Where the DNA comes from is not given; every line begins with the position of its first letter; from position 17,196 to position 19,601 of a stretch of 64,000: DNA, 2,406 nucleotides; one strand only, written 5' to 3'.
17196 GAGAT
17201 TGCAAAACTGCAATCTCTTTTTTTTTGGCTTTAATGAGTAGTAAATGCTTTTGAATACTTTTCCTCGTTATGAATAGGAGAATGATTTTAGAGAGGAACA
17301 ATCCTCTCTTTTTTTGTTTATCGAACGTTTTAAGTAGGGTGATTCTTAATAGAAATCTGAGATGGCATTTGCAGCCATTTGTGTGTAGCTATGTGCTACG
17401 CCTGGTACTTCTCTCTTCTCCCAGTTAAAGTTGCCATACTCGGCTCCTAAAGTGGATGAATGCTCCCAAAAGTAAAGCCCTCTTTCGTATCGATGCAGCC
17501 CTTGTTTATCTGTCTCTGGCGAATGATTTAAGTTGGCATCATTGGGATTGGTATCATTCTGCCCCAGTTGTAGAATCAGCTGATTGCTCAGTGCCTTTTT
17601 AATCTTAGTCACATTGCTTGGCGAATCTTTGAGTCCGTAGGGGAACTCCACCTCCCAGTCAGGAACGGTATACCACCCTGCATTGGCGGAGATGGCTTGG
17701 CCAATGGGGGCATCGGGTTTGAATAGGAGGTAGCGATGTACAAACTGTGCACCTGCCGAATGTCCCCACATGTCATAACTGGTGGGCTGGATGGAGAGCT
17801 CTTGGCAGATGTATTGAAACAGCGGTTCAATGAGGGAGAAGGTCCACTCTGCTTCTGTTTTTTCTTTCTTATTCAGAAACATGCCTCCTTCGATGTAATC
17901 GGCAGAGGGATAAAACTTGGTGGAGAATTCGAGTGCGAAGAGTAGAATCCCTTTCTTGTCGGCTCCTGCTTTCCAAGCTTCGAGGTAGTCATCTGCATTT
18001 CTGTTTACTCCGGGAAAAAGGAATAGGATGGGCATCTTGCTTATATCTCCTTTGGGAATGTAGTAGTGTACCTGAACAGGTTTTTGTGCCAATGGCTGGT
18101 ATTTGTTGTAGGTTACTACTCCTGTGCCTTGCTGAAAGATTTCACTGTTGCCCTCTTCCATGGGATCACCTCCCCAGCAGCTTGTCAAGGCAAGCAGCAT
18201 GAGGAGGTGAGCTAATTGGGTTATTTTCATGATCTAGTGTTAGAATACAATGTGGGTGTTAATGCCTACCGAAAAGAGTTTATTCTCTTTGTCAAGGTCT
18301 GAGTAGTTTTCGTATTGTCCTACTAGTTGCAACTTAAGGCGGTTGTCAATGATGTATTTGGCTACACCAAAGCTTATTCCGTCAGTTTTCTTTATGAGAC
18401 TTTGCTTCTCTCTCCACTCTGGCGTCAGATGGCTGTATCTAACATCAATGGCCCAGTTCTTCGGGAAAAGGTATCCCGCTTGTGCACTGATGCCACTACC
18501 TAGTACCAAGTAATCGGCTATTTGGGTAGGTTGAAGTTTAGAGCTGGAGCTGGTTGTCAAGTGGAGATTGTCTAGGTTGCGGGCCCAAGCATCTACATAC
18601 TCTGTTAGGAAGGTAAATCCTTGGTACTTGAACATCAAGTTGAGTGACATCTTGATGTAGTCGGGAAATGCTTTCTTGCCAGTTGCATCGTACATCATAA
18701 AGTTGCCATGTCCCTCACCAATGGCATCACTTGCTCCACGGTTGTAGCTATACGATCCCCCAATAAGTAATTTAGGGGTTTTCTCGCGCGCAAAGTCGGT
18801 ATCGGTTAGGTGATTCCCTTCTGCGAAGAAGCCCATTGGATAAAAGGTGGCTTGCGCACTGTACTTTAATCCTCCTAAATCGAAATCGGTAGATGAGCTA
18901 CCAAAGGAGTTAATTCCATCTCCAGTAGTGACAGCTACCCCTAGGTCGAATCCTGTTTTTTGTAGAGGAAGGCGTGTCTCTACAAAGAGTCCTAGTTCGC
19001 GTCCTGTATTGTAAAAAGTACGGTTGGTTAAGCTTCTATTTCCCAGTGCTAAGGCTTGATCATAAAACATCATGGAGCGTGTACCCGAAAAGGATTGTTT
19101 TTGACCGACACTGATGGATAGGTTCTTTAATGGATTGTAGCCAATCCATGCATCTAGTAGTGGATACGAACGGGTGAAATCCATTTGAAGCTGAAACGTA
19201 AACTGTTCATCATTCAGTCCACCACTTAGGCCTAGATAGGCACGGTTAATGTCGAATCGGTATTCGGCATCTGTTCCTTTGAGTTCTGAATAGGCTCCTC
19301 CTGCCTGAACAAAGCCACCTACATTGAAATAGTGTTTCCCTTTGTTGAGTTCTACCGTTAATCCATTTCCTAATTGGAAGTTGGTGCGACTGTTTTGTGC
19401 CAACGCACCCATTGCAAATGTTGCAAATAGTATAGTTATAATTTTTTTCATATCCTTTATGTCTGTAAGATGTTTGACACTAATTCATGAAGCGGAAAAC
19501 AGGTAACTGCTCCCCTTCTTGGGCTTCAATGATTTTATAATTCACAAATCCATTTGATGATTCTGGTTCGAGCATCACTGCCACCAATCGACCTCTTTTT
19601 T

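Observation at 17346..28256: Candidate new utilisation system: SusC/D-free, porin-based locus for an aspartate-rich polyanionic peptide or polymer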

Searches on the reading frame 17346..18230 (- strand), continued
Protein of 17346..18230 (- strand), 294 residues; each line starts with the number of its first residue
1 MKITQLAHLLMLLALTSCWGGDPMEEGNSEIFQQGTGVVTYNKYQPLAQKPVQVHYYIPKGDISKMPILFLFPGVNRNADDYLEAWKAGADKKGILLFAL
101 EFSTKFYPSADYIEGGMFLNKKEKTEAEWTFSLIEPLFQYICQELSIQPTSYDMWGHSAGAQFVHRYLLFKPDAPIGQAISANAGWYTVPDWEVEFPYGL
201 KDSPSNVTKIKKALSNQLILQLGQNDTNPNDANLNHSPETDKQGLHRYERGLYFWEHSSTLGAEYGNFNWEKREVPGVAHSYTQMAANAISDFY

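Call 83: search_protein_families(library=pfam, proteins=[L054:2612-5536:+, L054:5559-7340:+, L054:10883-12223:+, L087:1126-4047:+, L087:4048-5838:+, L055:1283-3064:+, L055:6602-7942:+, L028:2288-5392:+, L028:5428-6888:+, L028:6935-8521:+], max_evalue=0.001)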
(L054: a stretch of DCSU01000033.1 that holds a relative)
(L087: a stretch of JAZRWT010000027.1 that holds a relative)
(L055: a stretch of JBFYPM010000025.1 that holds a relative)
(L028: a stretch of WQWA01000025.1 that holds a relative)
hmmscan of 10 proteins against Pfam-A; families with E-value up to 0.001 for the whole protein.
L054:2612-5536:+ (974 aa): 3 families
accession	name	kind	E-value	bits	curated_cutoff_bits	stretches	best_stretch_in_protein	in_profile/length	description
PF07715.20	Plug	-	1.7e-19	70.8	23.9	1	109-218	1-107/107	TonB-dependent Receptor Plug Domain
PF13715.12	CarbopepD_reg_2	-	3.3e-18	65.9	32.2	1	21-102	1-88/88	CarboxypepD_reg-like domain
PF13620.12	CarboxypepD_reg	-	1e-08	35.9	32.3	1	20-80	1-70/82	Carboxypeptidase regulatory-like domain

L054:5559-7340:+ (593 aa): 3 families
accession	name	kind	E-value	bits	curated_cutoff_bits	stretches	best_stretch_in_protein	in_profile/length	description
PF07980.17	SusD_RagB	-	7.2e-26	91.9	23.1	1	371-593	68-297/297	SusD family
PF14322.12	SusD-like_3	-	1.5e-09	38.8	27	1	100-244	56-191/191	Starch-binding associating with outer membrane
PF14559.12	TPR_19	-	6.9e-05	23.5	25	0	230-260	22-52/68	Tetratricopeptide repeat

L054:10883-12223:+ (446 aa): 2 families
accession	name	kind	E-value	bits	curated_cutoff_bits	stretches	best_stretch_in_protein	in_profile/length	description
PF03600.22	CitMHS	-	3.6e-59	201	31.9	2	44-379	3-322/336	Citrate transporter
PF00939.25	Na_sulph_symp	-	3e-32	112.7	27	2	249-436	274-458/472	Sodium:sulfate symporter transmembrane region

L087:1126-4047:+ (973 aa): 3 families
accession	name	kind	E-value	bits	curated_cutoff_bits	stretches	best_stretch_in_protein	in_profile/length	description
PF07715.20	Plug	-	5.3e-19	69.1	23.9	1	110-218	2-107/107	TonB-dependent Receptor Plug Domain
PF13715.12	CarbopepD_reg_2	-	3.6e-18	65.8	32.2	1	21-102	1-88/88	CarboxypepD_reg-like domain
PF13620.12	CarboxypepD_reg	-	4.1e-07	30.7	32.3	1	20-81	1-70/82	Carboxypeptidase regulatory-like domain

L087:4048-5838:+ (596 aa): 2 families
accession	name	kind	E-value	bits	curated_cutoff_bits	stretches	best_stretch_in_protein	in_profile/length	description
PF07980.17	SusD_RagB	-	6e-33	115.2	23.1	1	355-596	61-297/297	SusD family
PF14322.12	SusD-like_3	-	1.6e-09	38.7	27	1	118-250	71-191/191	Starch-binding associating with outer membrane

L055:1283-3064:+ (593 aa): 3 families
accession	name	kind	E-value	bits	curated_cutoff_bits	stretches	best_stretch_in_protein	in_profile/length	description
PF07980.17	SusD_RagB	-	2.2e-27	96.9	23.1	1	384-593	77-297/297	SusD family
PF14322.12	SusD-like_3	-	9e-10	39.5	27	1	101-244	60-191/191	Starch-binding associating with outer membrane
PF14559.12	TPR_19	-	0.00047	20.9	25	0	230-260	22-52/68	Tetratricopeptide repeat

L055:6602-7942:+ (446 aa): 2 families
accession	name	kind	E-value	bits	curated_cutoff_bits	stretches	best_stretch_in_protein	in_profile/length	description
PF03600.22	CitMHS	-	1.1e-55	189.5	31.9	2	44-379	3-322/336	Citrate transporter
PF00939.25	Na_sulph_symp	-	3.2e-31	109.3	27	2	245-436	270-458/472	Sodium:sulfate symporter transmembrane region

L028:2288-5392:+ (1034 aa): 2 families
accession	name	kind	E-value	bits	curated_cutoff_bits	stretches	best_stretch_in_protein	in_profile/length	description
PF13715.12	CarbopepD_reg_2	-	2.9e-16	59.7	32.2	1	30-112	1-88/88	CarboxypepD_reg-like domain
PF07715.20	Plug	-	1.4e-15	58.2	23.9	1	122-241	4-107/107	TonB-dependent Receptor Plug Domain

L028:5428-6888:+ (486 aa): 2 families
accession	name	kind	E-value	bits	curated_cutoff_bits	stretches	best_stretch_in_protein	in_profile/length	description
PF07980.17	SusD_RagB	-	1.5e-16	61.4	23.1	1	363-480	161-297/297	SusD family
PF14322.12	SusD-like_3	-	6.3e-08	33.5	27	1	94-244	66-191/191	Starch-binding associating with outer membrane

L028:6935-8521:+ (528 aa): 1 family
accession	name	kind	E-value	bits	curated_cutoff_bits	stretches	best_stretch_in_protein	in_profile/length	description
PF16656.11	Pur_ac_phosph_N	-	0.0007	20.5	30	0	468-527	31-93/93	Purple acid Phosphatase, N-terminal domain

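Call 84: search_protein_families(library=pfam, proteins=[L025:2288-3295:+, L025:535-2211:+, L050:10913-12355:+, L050:8391-9890:-, L050:7435-8265:-, L061:3639-4637:-, L061:6371-7276:-, L024:5938-7521:+, L024:7617-9152:+, L058:10775-12223:+], max_evalue=0.001)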
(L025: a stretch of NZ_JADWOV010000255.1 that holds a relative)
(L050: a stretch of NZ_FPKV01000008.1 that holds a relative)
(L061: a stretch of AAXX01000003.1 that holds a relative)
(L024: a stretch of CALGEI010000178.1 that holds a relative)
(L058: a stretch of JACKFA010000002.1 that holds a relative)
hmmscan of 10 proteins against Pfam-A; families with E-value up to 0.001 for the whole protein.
L025:2288-3295:+ (335 aa): 2 families
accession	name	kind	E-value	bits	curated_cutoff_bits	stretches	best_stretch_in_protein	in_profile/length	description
PF00932.25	LTD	-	1e-10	42.4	34.3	1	173-285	10-103/109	Lamin Tail Domain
PF03160.20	Calx-beta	-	3.8e-08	33.8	27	1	30-121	5-98/119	Calx-beta domain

L025:535-2211:+ (558 aa): 2 families
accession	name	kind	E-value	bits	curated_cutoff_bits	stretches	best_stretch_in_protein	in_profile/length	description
PF00932.25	LTD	-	2e-17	64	34.3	1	20-144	3-107/109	Lamin Tail Domain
PF18962.6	Por_Secre_tail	-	4.1e-14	53.1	27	1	486-557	1-75/75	Secretion system C-terminal sorting domain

L050:10913-12355:+ (480 aa): 2 families
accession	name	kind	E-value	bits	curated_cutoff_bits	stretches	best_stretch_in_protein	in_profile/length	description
PF00939.25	Na_sulph_symp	-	1.5e-83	281.8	27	1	10-475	7-469/472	Sodium:sulfate symporter transmembrane region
PF03600.22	CitMHS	-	2.9e-61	207.9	31.9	1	45-417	2-333/336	Citrate transporter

L050:8391-9890:- (499 aa): 2 families
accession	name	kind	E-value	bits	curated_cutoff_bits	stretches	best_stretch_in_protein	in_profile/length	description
PF00155.27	Aminotran_1_2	-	4.9e-22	79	19.7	1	151-459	18-329/361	Aminotransferase class I and II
PF00392.27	GntR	-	6.6e-08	32.5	27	1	31-89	5-63/64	Bacterial regulatory proteins, gntR family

L050:7435-8265:- (276 aa): 1 family
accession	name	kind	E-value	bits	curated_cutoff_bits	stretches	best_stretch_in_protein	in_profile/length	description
PF18962.6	Por_Secre_tail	-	2.8e-13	50.4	27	1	206-275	1-75/75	Secretion system C-terminal sorting domain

L061:3639-4637:- (332 aa): 1 family
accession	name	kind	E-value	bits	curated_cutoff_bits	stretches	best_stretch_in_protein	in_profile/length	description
PF18962.6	Por_Secre_tail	-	2.9e-13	50.3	27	1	262-331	1-75/75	Secretion system C-terminal sorting domain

L061:6371-7276:- (301 aa): 1 family
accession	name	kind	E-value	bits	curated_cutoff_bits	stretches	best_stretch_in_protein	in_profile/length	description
PF12762.13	DDE_Tnp_IS1595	-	1.5e-24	87.2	27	1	125-281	2-153/153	ISXO2-like transposase domain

L024:5938-7521:+ (527 aa): 0 families

L024:7617-9152:+ (511 aa): 1 family
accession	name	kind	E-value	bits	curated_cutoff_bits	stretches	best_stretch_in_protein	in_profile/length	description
PF18962.6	Por_Secre_tail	-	2.3e-09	37.8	27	1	442-504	2-69/75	Secretion system C-terminal sorting domain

L058:10775-12223:+ (482 aa): 0 families

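Call 100: search_protein_families(library=pfam, alignment_id=A10, max_evalue=0.00001)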
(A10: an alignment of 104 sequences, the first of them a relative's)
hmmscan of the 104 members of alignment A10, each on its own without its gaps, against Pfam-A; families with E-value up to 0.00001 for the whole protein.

A. member 1, L011:7739-8392:+ (217 aa): 2 families
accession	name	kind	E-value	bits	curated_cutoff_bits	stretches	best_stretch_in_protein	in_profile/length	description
PF00005.33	ABC_tran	-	1.5e-34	120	25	1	17-165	1-136/137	ABC transporter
PF02463.25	SMC_N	-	2.8e-06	27.4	40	0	28-210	25-211/220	RecF/RecN/SMC N terminal domain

B. families by the number of members that match (of 104 scanned): 98 families (the first 25 are shown)
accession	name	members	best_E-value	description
PF18962.6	Por_Secre_tail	19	1.6e-17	Secretion system C-terminal sorting domain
PF00932.25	LTD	15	3.9e-28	Lamin Tail Domain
PF00939.25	Na_sulph_symp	6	5.6e-87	Sodium:sulfate symporter transmembrane region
PF03600.22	CitMHS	6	4.3e-63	Citrate transporter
PF03160.20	Calx-beta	6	3.8e-08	Calx-beta domain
PF00375.23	SDF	5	6.8e-94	Sodium:dicarboxylate symporter family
PF00155.27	Aminotran_1_2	4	1.5e-22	Aminotransferase class I and II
PF00392.27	GntR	4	2.1e-10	Bacterial regulatory proteins, gntR family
PF00072.30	Response_reg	3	1e-25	Response regulator receiver domain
PF07610.17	DUF1573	2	2e-22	Protein of unknown function (DUF1573)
PF22544.2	HYDIN_VesB_CFA65-like_Ig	2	1.2e-19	HYDIN/CFA65/VesB-like, Ig-like domain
PF13482.12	RNase_H_2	2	5.7e-16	RNase_H superfamily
PF10108.15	DNA_pol_B_exo2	2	1.4e-14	Predicted 3'-5' exonuclease related to the exonuclease domain of PolB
PF03971.19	IDH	1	0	Monomeric isocitrate dehydrogenase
PF02445.21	NadA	1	2.1e-115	Quinolinate synthetase A protein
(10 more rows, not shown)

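Call 101: search_protein_families(library=pfam, proteins=[L037:10835-12124:+, L037:12202-13413:-, L039:10885-12318:+, L074:8205-9812:-, L074:6588-8141:-, L044:10838-12121:+, L044:12204-13421:-, L073:10926-12368:+, L073:8435-9931:-, L037:7391-8665:-], max_evalue=0.0001)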
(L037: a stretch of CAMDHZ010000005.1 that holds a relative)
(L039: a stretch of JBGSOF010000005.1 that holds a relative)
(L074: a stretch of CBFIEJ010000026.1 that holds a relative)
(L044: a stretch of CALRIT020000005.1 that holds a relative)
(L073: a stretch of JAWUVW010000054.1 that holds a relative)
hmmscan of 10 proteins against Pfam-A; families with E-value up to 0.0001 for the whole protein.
L037:10835-12124:+ (429 aa): 1 family
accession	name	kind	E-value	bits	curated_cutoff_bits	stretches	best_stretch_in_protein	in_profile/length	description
PF18962.6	Por_Secre_tail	-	5.7e-11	43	27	1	360-426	3-74/75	Secretion system C-terminal sorting domain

L037:12202-13413:- (403 aa): 1 family
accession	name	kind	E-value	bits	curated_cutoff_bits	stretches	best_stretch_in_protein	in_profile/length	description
PF00375.23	SDF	-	8.3e-94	315.2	27.9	1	12-388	1-386/387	Sodium:dicarboxylate symporter family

L039:10885-12318:+ (477 aa): 2 families
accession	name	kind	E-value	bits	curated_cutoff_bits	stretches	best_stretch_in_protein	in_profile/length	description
PF00939.25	Na_sulph_symp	-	4.4e-63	214.4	27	1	32-464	27-459/472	Sodium:sulfate symporter transmembrane region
PF03600.22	CitMHS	-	2.9e-54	184.9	31.9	1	47-414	2-332/336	Citrate transporter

L074:8205-9812:- (535 aa): 0 families

L074:6588-8141:- (517 aa): 1 family
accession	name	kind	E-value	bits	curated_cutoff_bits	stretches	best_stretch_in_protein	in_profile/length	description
PF18962.6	Por_Secre_tail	-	1.4e-05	25.7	27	1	443-503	1-65/75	Secretion system C-terminal sorting domain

L044:10838-12121:+ (427 aa): 1 family
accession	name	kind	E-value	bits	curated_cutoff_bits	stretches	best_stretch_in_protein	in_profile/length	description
PF18962.6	Por_Secre_tail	-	1.1e-12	48.4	27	1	358-424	3-74/75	Secretion system C-terminal sorting domain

L044:12204-13421:- (405 aa): 1 family
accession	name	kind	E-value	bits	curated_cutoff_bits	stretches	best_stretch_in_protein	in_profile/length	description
PF00375.23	SDF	-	4.6e-91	306.2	27.9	1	12-388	1-386/387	Sodium:dicarboxylate symporter family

L073:10926-12368:+ (480 aa): 2 families
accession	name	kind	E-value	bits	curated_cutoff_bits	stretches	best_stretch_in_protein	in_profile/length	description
PF00939.25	Na_sulph_symp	-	5.1e-82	276.8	27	1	10-475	7-469/472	Sodium:sulfate symporter transmembrane region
PF03600.22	CitMHS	-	1e-59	202.8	31.9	1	45-409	2-322/336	Citrate transporter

L073:8435-9931:- (498 aa): 2 families
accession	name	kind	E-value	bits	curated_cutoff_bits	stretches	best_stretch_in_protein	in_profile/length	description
PF00155.27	Aminotran_1_2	-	1.5e-22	80.7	19.7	1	151-435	18-312/361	Aminotransferase class I and II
PF00392.27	GntR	-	4.6e-09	36.3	27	1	31-90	5-64/64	Bacterial regulatory proteins, gntR family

L037:7391-8665:- (424 aa): 4 families
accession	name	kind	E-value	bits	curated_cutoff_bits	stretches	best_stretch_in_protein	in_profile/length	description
PF00270.35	DEAD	-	1.7e-52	177.9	26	1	27-198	1-165/167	DEAD/DEAH box helicase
PF00271.37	Helicase_C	-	1.3e-35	122.4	23.5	1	235-343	2-110/110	Helicase conserved C-terminal domain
PF04851.21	ResIII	-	1.5e-08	35.1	22.5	1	43-193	26-162/164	Type III restriction enzyme, res subunit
PF06862.17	Utp25_C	-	8.1e-05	22.8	32.8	0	236-333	34-134/190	Utp25, C-terminal domain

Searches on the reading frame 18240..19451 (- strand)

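Call 3: search_protein_families(library=pfam, proteins=[window:18240-19451:-], max_evalue=0.01)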
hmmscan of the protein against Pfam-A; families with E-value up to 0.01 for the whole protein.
window:18240-19451:- (403 aa): 0 families

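Call 4: search_protein_families(library=ncbifam, proteins=[window:18240-19451:-], max_evalue=0.01)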
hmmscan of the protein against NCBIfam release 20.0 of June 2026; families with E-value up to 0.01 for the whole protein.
window:18240-19451:- (403 aa): 0 families

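Call 35: search_protein_families(library=pfam, proteins=[window:18240-19451:-], max_evalue=10)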
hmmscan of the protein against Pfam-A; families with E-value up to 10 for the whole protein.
window:18240-19451:- (403 aa): 2 families
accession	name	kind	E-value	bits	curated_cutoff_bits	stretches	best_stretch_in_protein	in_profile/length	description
PF16380.10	BT_4170-like_C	-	0.013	15.7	30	1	188-237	42-90/142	Rhamnogalacturonan lyase BT_4170-like, C-terminal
PF23212.2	DUF7064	-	0.18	12.6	24.7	1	29-98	17-91/126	Domain of unknown function (DUF7064)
